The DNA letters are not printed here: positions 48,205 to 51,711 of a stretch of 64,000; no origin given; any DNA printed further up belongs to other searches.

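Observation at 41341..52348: Tandem triplication of T9SS-exported lamin-tail/CotH-kinase-like proteins, preceded by a secreted START-like protein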

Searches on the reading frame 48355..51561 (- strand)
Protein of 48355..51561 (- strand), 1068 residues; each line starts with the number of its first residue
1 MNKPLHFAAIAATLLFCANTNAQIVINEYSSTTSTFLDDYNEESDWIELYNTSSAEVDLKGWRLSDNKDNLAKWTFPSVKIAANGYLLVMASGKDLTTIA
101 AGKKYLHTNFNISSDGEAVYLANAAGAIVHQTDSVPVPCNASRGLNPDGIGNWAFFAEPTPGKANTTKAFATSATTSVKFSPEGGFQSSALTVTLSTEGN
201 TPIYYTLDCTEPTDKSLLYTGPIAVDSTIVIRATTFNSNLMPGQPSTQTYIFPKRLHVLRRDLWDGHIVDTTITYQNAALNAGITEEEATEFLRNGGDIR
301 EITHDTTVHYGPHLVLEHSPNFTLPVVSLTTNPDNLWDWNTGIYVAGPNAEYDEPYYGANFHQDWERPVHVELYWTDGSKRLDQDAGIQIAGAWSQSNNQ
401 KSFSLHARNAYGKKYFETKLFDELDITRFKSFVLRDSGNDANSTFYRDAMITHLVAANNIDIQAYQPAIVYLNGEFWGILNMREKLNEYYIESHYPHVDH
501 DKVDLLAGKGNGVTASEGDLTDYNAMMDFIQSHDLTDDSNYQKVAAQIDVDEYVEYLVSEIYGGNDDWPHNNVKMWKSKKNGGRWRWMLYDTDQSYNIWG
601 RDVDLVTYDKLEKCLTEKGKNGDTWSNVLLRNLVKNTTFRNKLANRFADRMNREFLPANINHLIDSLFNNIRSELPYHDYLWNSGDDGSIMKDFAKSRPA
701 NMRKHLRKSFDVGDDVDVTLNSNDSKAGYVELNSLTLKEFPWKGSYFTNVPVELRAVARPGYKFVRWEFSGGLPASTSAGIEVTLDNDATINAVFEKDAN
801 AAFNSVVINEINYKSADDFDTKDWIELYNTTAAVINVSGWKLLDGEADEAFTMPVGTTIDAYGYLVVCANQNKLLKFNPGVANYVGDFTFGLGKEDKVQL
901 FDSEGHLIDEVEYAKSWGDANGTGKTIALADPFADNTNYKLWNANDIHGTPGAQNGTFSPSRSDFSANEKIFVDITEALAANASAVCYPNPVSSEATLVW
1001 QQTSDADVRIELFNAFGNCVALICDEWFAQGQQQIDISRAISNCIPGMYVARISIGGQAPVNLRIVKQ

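Call 3: search_protein_families(library=pfam, proteins=[window:48355-51561:-], max_evalue=0.01)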
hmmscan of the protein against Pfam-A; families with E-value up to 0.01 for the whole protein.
window:48355-51561:- (1068 aa): 6 families
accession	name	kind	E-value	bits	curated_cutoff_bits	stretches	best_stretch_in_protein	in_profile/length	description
PF08757.17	CotH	-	1.8e-39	136.6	23.8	1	388-698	1-318/322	CotH kinase protein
PF00932.25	LTD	-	4.5e-39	133.6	34.3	2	801-914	3-108/109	Lamin Tail Domain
PF13290.12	CHB_HEX_C_1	-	2.9e-14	53.2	22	1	182-241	1-61/67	Chitobiase/beta-hexosaminidase C-terminal domain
PF13287.12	Fn3_assoc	-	5.1e-13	49.4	23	1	193-250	1-59/59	Fn3 associated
PF18962.6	Por_Secre_tail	-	3.4e-07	30.9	27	1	988-1058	2-67/75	Secretion system C-terminal sorting domain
PF18998.6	Flg_new_2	-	5.1e-07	30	23.6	1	744-798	17-72/73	Divergent InlB B-repeat domain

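Call 4: search_protein_families(library=ncbifam, proteins=[window:48355-51561:-], max_evalue=0.01)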
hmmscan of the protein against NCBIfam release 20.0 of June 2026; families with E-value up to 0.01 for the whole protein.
window:48355-51561:- (1068 aa): 3 families
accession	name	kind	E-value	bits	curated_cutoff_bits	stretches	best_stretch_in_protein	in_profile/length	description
TIGR04183.1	Por_Secre_tail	domain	5e-08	32.8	23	1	988-1068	2-72/72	T9SS type A sorting domain-containing protein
NF033680.1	exonuc_ExeM-GG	exception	7.8e-07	27.5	1300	1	822-961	38-181/884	extracellular exonuclease ExeM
NF052323.1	T9SSA_dep_M6i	equivalog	7e-05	20.9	600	1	981-1059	954-1030/1043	T9SS-dependent M6-like inactivated metalloprotease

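Call 11: find_homologous_proteins(query=window:48355-51561:-, max_evalue=1e-10)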
Query window:48355-51561:- (1068 aa): 3601 proteins with E <= 1e-10 among 8000 candidates; the best 120 are listed.
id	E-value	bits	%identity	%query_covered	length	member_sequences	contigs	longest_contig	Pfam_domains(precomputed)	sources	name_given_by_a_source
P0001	0.0e+0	2445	98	100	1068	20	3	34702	PF08757.18,PF00932.26,PF13287.13,PF18962.8,PF13290.14,PF18998.7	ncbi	-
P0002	0.0e+0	2421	97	100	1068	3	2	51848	PF08757.18,PF00932.26,PF13287.13,PF18962.8,PF13290.14,PF18998.7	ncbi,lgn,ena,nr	ncbi:MAG: CotH kinase family protein [Salinivirgaceae bacterium]|nr:CotH kinase family protein [Sali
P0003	0.0e+0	2230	88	100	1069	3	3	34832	PF08757.18,PF00932.26,PF13287.13,PF13290.14,PF18998.7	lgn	-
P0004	0.0e+0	2154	87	100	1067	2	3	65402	PF08757.18,PF00932.26,PF13287.13,PF18962.8,PF13290.14,PF18998.7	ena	-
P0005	0.0e+0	2145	85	100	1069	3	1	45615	PF08757.18,PF00932.26,PF13287.13,PF18962.8,PF13290.14,PF18998.7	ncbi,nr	ncbi:MAG: CotH kinase family protein [Salinivirgaceae bacterium]|nr:CotH kinase family protein [Sali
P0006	0.0e+0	2143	86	99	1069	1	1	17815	PF08757.18,PF00932.26,PF13287.13,PF18962.8,PF13290.14,PF18998.7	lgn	-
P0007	0.0e+0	2119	84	100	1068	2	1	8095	PF08757.18,PF00932.26,PF13287.13,PF18962.8,PF13290.14,PF18998.7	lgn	-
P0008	0.0e+0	2081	83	100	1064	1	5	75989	PF08757.18,PF00932.26,PF13287.13,PF18962.8,PF13290.14,PF18998.7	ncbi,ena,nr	ncbi:MAG: CotH kinase family protein [Salinivirgaceae bacterium]|nr:CotH kinase family protein [Sali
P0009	0.0e+0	2079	83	100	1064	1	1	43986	PF08757.18,PF00932.26,PF13287.13,PF18962.8,PF13290.14,PF18998.7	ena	-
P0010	0.0e+0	2067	83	100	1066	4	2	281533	PF08757.18,PF00932.26,PF13287.13,PF18962.8,PF13290.14,PF18998.7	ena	-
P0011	0.0e+0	2066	82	100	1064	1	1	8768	PF08757.18,PF00932.26,PF13287.13,PF18962.8,PF13290.14,PF18998.7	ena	-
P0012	0.0e+0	2063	82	100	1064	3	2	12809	PF08757.18,PF00932.26,PF13287.13,PF18962.8,PF13290.14,PF18998.7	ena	-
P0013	0.0e+0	2063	83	100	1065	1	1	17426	PF08757.18,PF00932.26,PF13287.13,PF18962.8,PF13290.14,PF18998.7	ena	-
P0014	0.0e+0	2061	83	100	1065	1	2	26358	PF08757.18,PF00932.26,PF13287.13,PF18962.8,PF13290.14,PF18998.7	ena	-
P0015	0.0e+0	2059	83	100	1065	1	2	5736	PF08757.18,PF00932.26,PF13287.13,PF18962.8,PF13290.14,PF18998.7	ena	-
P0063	0.0e+0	1329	56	99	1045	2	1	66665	PF08757.18,PF00932.26,PF13287.13,PF18962.8,PF13290.14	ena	-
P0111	9.7e-203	694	36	90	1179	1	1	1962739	PF08757.18,PF00932.26,PF13287.13,PF18962.8,PF13290.14,PF18998.7,PF13860.13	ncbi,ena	-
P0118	8.3e-200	684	36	91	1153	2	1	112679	PF08757.18,PF00932.26,PF13287.13,PF18962.8,PF13290.14,PF18998.7,PF13860.13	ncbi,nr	ncbi:MAG: CotH kinase family protein [Bacteroidales bacterium]|nr:CotH kinase family protein [Bacter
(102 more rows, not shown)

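Call 16: search_solved_structures(query=window:48355-51561:-, max_evalue=0.01, show_alignments=2)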
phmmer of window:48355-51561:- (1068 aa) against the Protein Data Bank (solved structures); distinct sequences matched with E-value up to 0.01: 2.
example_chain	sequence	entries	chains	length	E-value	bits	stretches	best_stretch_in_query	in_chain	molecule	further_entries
6d69_A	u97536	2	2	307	0.00036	21.7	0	844-889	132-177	NHL Repeat Region of D. melanogaster Thin | Thin, isoform D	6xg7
6q63_A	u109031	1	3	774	0.0012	19.9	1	188-228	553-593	Beta-hexosaminidase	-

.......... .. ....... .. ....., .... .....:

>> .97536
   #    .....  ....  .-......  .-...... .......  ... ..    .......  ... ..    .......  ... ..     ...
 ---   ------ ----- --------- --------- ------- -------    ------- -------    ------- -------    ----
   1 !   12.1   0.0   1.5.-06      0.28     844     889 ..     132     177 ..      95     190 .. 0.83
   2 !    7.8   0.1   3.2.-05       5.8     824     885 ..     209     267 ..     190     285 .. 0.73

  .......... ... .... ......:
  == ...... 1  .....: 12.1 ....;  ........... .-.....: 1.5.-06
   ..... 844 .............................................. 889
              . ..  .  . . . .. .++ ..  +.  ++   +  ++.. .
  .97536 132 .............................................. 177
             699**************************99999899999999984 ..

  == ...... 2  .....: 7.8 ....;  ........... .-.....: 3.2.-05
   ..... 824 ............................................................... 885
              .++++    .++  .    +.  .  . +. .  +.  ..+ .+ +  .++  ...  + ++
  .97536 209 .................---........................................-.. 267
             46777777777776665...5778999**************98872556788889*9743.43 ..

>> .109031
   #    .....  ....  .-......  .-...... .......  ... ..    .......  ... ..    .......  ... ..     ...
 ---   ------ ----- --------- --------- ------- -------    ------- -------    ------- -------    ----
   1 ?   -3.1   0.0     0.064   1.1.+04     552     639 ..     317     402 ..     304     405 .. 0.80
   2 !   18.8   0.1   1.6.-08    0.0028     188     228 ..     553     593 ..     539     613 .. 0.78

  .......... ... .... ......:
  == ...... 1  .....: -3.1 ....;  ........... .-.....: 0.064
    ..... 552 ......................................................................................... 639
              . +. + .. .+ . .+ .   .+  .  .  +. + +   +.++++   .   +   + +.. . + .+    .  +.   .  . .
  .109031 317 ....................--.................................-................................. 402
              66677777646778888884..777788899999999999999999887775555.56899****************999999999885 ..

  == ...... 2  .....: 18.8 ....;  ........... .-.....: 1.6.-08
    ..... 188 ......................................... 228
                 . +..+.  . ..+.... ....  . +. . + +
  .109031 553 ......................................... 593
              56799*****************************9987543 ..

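Call 17: find_encoding_contigs(protein=window:48355-51561:-, flank=10000, max_places=4)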
Protein window:48355-51561:- (1068 aa): no gene with exactly this product is on record in the collection.

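Call 18: find_encoding_contigs(protein=P0002, flank=10000, max_places=3)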
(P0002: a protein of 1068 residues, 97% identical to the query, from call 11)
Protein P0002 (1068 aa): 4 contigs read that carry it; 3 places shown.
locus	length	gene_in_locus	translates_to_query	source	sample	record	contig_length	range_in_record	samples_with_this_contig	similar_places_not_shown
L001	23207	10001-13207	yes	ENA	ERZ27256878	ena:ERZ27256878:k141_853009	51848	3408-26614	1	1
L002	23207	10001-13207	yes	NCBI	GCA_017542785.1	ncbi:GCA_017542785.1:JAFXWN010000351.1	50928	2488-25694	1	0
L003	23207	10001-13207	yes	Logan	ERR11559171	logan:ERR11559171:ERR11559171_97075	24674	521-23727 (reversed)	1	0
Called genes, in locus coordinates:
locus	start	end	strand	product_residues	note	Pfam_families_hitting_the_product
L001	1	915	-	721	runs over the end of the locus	PF00930:DPPIV_N, PF12146:Hydrolase_4 (faint), PF00326:Peptidase_S9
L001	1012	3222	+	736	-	PF07228:SpoIIE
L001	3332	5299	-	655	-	PF01136:Peptidase_U32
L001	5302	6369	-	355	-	PF01479:S4, PF00849:PseudoU_synth_2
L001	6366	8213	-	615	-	PF18962:Por_Secre_tail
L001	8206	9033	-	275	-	PF03793:PASTA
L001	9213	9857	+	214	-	-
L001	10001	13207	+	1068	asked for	PF00932:LTD, PF13287:Fn3_assoc, PF13290:CHB_HEX_C_1, PF08757:CotH, PF18998:Flg_new_2 (weak), PF00932:LTD, PF18962:Por_Secre_tail (faint)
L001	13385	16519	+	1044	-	PF00932:LTD, PF13287:Fn3_assoc, PF13290:CHB_HEX_C_1, PF08757:CotH, PF00932:LTD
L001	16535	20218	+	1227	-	PF00932:LTD, PF13287:Fn3_assoc, PF13290:CHB_HEX_C_1, PF08757:CotH, PF18998:Flg_new_2 (faint), PF00932:LTD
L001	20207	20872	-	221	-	PF02517:Rce1-like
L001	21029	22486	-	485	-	PF25145:NfeD1b_N, PF01343:Peptidase_S49 (weak), PF24961:NfeD_membrane, PF01957:NfeD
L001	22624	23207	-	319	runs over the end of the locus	PF01738:DLH (faint), PF02129:Peptidase_S15, PF20434:BD-FAE, PF07859:Abhydrolase_3, PF12697:Abhydrolase_6 (faint), PF03583:LIP (faint), PF02230:Abhydrolase_2 (faint), PF00326:Peptidase_S9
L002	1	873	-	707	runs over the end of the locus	PF00930:DPPIV_N, PF00326:Peptidase_S9, PF12146:Hydrolase_4 (faint)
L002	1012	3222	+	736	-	PF07228:SpoIIE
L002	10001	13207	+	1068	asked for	PF00932:LTD, PF13287:Fn3_assoc, PF13290:CHB_HEX_C_1, PF08757:CotH, PF18998:Flg_new_2 (weak), PF00932:LTD, PF18962:Por_Secre_tail (faint)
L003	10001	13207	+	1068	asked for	PF00932:LTD, PF13287:Fn3_assoc, PF13290:CHB_HEX_C_1, PF08757:CotH, PF18998:Flg_new_2 (weak), PF00932:LTD, PF18962:Por_Secre_tail (faint)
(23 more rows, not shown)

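Call 19: find_encoding_contigs(protein=P0063, flank=10000, max_places=2)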
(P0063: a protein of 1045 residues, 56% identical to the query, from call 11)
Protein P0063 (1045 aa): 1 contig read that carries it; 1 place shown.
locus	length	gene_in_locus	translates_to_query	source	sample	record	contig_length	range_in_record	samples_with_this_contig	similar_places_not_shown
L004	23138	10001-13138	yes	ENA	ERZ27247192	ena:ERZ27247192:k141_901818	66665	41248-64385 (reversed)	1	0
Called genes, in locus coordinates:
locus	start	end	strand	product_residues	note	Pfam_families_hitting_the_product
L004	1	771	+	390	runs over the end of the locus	-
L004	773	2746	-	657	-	PF01136:Peptidase_U32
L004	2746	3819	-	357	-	PF01479:S4, PF00849:PseudoU_synth_2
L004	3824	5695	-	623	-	PF18962:Por_Secre_tail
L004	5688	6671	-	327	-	PF03793:PASTA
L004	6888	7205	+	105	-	-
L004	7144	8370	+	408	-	PF17170:DUF5128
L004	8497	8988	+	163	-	-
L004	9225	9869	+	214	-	-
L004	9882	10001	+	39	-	-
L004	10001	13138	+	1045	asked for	PF00932:LTD, PF13287:Fn3_assoc, PF13290:CHB_HEX_C_1, PF08757:CotH, PF00932:LTD, PF18962:Por_Secre_tail (weak)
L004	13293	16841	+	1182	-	PF00932:LTD, PF13287:Fn3_assoc, PF13290:CHB_HEX_C_1, PF08757:CotH, PF00932:LTD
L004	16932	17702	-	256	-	PF02517:Rce1-like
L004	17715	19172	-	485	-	PF25145:NfeD1b_N, PF01343:Peptidase_S49 (weak), PF24961:NfeD_membrane, PF01957:NfeD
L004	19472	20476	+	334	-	PF19529:DUF6057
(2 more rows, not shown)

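Call 21: find_encoding_contigs(protein=P0111, flank=10000, max_places=1)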
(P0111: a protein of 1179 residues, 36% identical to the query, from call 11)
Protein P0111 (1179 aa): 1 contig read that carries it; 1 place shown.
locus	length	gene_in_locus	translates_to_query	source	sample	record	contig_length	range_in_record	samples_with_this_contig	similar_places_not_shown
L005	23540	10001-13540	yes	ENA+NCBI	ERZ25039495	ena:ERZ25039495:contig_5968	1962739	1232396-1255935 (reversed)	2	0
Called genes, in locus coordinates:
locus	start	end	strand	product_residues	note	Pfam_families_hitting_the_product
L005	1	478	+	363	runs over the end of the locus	PF13510:Fer2_4, PF14691:Fer4_20, PF22117:Fer4_Nqo3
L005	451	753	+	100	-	-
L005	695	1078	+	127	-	PF13360:PQQ_2, PF13570:Beta-prop_ACSF4, PF25292:Beta-prop_CGLA (faint), PF13360:PQQ_2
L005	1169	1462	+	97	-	PF13570:Beta-prop_ACSF4, PF13360:PQQ_2 (weak)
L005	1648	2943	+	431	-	PF13579:Glyco_trans_4_4 (weak), PF13439:Glyco_transf_4, PF00534:Glycos_transf_1, PF13692:Glyco_trans_1_4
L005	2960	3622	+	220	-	PF00005:ABC_tran, PF13304:AAA_21 (faint)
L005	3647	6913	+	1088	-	PF02687:FtsX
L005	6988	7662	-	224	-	PF13505:OMP_b-brl, PF10677:DUF2490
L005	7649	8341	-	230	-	PF16316:DUF4956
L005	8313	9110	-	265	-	PF09359:VTC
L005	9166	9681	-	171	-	PF00932:LTD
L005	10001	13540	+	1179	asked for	PF00932:LTD, PF13290:CHB_HEX_C_1, PF13287:Fn3_assoc, PF08757:CotH, PF18998:Flg_new_2 (faint), PF00932:LTD, PF13860:FlgD_ig, PF18962:Por_Secre_tail (weak)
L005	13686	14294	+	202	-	PF00440:TetR_N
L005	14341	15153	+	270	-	PF25917:BSH_RND (weak), PF25973:BSH_CzcB (weak), PF25885:HH_EMRA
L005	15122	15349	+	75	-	-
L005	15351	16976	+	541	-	PF13347:MFS_2 (weak), PF07690:MFS_1, PF00083:Sugar_tr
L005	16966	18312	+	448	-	PF02321:OEP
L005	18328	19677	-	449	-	PF00370:FGGY_N, PF21546:FGGY_C_2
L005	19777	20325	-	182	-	PF06134:RhaA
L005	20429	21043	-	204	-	PF06134:RhaA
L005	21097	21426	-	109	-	PF05336:rhaM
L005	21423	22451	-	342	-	PF06379:RhaT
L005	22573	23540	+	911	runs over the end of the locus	PF25788:Ig_Rha78A_N, PF08531:Bac_rhamnosid_N, PF05592:Bac_rhamnosid, PF17389:Bac_rhamnosid6H, PF17390:Bac_rhamnosid_C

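Call 22: find_encoding_contigs(protein=P0118, flank=10000, max_places=1)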
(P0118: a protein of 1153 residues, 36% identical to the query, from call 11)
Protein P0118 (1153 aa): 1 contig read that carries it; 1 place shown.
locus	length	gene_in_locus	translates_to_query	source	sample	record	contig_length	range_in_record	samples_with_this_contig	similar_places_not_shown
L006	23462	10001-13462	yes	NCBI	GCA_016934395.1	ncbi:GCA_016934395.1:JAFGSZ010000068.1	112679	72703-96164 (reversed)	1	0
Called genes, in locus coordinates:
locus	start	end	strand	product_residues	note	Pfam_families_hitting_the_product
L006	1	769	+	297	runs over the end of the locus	PF03446:NAD_binding_2, PF03807:F420_oxidored (weak), PF14833:NAD_binding_11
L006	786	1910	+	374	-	PF00365:PFK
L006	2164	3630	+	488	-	PF01875:Memo, PF01871:AMMECR1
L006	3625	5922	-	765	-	PF13715:CarbopepD_reg_2, PF07715:Plug, PF00593:TonB_dep_Rec_b-barrel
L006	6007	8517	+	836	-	PF01564:Spermine_synth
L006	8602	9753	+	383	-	PF13353:Fer4_12 (weak), PF04055:Radical_SAM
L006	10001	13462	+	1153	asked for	PF00932:LTD, PF13287:Fn3_assoc, PF13290:CHB_HEX_C_1, PF08757:CotH, PF18998:Flg_new_2, PF00932:LTD, PF13860:FlgD_ig (weak), PF18962:Por_Secre_tail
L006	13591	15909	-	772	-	PF00072:Response_reg, PF00989:PAS, PF08447:PAS_3, PF13426:PAS_9, PF00989:PAS, PF08447:PAS_3, PF08448:PAS_4, PF13426:PAS_9, +4 more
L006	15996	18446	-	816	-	PF07694:5TM-5TMR_LYT, PF08447:PAS_3, PF08447:PAS_3, PF13426:PAS_9, PF00989:PAS, PF13188:PAS_8, PF08447:PAS_3, PF08448:PAS_4, +6 more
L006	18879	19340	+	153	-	-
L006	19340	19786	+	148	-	PF08327:AHSA1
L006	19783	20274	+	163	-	PF06983:3-dmu-9_3-mt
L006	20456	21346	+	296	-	-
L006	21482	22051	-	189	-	-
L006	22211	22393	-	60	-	-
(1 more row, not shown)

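Call 32: search_solved_structures(query=A2, max_evalue=0.01, show_alignments=2)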
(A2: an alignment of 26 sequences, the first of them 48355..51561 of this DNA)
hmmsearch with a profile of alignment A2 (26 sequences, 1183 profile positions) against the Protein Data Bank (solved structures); distinct sequences matched with E-value up to 0.01: 2.
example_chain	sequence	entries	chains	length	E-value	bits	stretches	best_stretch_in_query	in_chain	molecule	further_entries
6q63_A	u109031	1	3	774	4.7e-05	24.3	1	371-420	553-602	Beta-hexosaminidase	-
8ayr_A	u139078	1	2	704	0.002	19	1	366-418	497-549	Coagulation factor 5/8 type domain protein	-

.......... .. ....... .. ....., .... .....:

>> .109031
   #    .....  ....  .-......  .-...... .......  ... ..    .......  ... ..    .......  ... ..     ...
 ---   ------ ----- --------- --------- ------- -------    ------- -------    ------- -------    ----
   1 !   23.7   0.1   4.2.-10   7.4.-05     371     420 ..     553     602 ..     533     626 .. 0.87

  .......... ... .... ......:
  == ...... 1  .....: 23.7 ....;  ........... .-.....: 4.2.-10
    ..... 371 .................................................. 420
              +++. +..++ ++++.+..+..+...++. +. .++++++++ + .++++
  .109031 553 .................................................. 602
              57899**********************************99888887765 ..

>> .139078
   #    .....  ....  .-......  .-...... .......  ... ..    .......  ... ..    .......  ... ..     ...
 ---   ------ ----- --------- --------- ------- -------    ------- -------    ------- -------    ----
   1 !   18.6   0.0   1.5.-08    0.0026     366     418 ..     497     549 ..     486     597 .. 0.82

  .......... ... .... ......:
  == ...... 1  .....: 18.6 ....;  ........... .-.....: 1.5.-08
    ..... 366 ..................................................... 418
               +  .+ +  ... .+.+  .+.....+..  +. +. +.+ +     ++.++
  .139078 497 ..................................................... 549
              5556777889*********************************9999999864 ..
